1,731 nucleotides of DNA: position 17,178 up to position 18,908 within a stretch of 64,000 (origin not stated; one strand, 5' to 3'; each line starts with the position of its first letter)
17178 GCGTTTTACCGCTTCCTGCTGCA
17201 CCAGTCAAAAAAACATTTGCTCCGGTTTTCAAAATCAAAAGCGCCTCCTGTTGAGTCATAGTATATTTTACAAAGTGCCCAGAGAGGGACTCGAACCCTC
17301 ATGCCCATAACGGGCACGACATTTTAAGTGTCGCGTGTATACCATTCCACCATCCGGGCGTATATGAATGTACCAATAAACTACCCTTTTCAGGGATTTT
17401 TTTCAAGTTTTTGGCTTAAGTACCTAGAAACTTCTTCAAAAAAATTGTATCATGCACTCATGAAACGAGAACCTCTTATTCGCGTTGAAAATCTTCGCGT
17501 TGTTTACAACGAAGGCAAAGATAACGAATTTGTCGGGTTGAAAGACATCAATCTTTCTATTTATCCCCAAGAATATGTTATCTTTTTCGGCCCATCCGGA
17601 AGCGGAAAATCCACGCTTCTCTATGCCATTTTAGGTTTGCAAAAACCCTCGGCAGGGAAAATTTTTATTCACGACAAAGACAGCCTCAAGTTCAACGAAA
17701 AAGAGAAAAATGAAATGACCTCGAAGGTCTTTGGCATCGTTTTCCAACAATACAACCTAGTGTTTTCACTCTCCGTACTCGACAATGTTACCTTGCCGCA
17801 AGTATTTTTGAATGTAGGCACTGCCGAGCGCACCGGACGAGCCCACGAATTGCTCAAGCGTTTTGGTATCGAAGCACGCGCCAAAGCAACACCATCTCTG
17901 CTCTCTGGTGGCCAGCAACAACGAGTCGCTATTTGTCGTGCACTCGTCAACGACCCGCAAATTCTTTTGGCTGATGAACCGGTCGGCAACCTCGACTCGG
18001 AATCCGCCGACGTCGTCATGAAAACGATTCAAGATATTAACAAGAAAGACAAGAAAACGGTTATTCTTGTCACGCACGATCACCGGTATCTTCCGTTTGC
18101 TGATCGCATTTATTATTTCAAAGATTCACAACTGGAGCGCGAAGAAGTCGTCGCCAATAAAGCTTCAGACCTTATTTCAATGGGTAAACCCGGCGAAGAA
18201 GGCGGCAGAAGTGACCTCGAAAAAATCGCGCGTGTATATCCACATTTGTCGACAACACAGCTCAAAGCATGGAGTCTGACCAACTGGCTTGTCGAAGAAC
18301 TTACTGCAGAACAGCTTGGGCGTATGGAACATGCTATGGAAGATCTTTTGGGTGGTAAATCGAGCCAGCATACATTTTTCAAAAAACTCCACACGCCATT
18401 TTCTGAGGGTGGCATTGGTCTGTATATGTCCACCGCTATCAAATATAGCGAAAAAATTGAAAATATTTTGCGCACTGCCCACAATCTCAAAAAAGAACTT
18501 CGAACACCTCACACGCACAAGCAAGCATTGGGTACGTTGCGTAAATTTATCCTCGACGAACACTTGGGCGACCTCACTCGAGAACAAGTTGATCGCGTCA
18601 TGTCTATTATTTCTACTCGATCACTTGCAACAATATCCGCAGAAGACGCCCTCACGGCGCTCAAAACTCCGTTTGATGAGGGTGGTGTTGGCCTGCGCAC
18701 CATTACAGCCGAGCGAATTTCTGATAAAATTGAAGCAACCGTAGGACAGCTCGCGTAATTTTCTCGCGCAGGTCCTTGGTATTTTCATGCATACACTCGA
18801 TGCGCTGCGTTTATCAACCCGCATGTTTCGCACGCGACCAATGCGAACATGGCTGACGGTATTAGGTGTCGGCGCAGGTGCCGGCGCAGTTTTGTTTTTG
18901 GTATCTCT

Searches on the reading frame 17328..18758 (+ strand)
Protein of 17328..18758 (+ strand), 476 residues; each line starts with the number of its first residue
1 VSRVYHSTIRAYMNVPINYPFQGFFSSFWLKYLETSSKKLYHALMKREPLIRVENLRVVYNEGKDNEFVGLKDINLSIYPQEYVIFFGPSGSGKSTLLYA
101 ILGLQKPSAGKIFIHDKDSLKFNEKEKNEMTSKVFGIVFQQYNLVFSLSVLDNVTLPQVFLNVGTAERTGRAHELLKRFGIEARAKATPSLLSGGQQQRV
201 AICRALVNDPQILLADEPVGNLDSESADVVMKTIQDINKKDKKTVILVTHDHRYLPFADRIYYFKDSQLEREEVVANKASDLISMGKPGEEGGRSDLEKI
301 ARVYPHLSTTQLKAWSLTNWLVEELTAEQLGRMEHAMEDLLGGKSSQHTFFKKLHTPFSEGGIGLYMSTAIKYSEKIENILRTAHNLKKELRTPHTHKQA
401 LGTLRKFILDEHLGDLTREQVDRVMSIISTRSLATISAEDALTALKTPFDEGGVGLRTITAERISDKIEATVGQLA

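Call 8: search_protein_families(library=pfam, proteins=[window:17328-18758:+], max_evalue=0.0001)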
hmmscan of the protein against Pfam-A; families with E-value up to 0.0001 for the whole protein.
window:17328-18758:+ (476 aa): 2 families
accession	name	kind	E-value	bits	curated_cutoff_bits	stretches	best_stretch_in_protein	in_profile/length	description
PF00005.33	ABC_tran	-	6.5e-33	114.7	25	1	71-219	1-136/137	ABC transporter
PF02463.25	SMC_N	-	5e-06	26.5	40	1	83-263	26-210/220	RecF/RecN/SMC N terminal domain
